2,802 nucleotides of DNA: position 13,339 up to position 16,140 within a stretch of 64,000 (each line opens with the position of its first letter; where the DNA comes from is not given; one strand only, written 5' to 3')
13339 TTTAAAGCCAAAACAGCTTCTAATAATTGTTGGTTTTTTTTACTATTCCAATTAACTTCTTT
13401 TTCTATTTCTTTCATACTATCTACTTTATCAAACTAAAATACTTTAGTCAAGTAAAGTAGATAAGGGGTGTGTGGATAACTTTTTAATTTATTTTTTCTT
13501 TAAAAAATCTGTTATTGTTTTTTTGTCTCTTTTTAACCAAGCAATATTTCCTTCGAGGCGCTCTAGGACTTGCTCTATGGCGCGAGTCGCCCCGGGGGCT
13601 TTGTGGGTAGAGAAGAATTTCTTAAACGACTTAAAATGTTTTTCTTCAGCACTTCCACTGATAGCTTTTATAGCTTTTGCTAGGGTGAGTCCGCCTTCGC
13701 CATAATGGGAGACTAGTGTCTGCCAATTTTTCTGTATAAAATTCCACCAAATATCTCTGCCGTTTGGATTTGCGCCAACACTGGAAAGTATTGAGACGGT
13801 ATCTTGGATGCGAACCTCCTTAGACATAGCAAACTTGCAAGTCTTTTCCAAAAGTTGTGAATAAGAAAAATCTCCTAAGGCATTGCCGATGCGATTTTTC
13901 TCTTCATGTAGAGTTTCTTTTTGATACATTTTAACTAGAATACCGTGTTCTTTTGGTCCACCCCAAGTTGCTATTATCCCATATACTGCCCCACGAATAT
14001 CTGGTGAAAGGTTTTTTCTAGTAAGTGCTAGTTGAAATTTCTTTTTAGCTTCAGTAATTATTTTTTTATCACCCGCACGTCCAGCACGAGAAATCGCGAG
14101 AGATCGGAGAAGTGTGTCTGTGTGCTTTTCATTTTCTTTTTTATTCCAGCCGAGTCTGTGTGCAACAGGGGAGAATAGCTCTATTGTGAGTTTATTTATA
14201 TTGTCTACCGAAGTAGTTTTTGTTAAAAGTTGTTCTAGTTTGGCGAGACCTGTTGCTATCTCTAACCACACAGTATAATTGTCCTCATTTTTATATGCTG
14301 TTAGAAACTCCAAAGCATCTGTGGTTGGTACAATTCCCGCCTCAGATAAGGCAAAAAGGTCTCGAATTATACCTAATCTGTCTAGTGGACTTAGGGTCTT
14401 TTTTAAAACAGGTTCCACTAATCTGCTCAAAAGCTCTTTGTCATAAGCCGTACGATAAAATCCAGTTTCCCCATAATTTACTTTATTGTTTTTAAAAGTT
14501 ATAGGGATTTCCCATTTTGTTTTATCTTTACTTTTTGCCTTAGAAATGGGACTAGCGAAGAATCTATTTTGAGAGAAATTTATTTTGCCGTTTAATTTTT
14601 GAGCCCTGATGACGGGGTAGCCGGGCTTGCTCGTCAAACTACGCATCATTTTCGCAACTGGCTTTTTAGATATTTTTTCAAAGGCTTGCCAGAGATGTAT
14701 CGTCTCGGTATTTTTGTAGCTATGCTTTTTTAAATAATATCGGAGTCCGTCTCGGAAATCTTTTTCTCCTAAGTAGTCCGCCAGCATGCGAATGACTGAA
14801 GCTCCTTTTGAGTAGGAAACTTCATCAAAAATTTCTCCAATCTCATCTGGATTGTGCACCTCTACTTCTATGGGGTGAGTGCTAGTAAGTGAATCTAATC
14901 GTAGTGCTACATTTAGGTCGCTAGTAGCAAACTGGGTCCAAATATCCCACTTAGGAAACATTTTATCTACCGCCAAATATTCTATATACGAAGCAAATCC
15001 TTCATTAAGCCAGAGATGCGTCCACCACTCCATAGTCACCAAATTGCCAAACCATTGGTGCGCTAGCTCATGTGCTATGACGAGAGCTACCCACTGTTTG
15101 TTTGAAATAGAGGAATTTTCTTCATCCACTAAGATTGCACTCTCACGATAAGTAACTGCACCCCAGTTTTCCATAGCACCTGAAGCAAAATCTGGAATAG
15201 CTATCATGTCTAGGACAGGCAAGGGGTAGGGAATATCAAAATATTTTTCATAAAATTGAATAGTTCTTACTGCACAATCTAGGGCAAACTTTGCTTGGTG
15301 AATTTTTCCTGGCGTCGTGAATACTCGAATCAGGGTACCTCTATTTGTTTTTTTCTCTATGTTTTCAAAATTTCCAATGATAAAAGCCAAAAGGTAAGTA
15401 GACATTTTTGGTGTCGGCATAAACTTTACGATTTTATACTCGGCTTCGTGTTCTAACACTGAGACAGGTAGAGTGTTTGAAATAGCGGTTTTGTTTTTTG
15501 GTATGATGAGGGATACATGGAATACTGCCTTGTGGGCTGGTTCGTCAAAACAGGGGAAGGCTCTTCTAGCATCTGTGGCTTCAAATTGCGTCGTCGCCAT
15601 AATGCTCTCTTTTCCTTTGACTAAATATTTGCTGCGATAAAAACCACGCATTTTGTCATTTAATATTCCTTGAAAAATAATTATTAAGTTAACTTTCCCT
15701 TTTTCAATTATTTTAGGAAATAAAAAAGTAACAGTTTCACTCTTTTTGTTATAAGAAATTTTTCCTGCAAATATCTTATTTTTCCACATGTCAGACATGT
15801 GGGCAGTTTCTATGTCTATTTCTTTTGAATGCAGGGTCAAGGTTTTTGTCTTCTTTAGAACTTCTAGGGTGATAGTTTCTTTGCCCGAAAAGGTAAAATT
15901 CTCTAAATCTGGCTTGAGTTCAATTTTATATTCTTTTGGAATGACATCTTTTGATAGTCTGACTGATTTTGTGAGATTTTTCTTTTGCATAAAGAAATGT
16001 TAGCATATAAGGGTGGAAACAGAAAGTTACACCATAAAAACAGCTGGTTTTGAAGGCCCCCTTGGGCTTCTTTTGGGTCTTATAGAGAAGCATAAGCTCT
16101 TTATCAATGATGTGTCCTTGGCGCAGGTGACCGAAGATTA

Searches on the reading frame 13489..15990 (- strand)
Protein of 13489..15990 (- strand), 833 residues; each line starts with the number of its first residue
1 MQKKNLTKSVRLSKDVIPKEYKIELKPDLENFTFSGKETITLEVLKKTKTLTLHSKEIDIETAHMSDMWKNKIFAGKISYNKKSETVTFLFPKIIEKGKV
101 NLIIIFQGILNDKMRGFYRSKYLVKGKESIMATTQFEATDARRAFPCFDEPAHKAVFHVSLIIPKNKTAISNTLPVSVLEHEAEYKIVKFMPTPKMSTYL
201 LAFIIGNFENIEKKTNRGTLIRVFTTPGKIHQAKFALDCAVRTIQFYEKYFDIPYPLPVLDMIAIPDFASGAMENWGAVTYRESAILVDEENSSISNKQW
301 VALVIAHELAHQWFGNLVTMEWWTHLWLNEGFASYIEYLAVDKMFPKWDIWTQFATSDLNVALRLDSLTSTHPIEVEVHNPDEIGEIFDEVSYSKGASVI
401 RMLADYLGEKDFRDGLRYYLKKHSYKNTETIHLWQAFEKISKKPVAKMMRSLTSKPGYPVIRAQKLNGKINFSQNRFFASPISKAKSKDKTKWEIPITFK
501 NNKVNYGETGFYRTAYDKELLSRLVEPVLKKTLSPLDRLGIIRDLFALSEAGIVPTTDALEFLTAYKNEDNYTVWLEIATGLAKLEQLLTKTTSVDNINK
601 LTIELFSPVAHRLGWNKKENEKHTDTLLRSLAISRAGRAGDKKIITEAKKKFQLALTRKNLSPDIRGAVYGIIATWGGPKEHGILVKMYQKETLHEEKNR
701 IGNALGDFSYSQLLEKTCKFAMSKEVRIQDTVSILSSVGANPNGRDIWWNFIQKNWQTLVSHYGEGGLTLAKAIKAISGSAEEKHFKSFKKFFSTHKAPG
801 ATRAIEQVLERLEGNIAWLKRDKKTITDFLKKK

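Call 61: find_encoding_contigs(protein=window:13489-15990:-, flank=10000, max_places=1)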
Protein window:13489-15990:- (833 aa): 7 contigs read that carry it; 1 place shown.
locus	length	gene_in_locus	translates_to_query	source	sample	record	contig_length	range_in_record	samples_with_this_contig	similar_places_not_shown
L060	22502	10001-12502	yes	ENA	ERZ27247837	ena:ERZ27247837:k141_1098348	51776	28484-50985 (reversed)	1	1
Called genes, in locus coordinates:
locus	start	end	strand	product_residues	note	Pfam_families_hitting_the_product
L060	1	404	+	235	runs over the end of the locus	PF09335:VTT_dom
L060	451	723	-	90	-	PF01016:Ribosomal_L27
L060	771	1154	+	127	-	-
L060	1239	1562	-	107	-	-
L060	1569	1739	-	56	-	-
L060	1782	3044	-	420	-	PF16454:PI3K_P85_iSH2 (weak), PF01551:Peptidase_M23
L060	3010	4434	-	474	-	PF00749:tRNA-synt_1c, PF19269:Anticodon_2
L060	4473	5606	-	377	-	PF03033:Glyco_transf_28, PF04101:Glyco_tran_28_C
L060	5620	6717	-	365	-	PF01098:FTSW_RODA_SPOVE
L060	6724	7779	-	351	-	PF00953:Glycos_transf_4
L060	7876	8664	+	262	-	PF02557:VanY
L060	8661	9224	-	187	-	PF04079:SMC_ScpB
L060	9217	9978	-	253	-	PF02616:SMC_ScpA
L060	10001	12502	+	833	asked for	PF17900:Peptidase_M1_N, PF01433:Peptidase_M1, PF11838:ERAP1_C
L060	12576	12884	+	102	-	PF01371:Trp_repressor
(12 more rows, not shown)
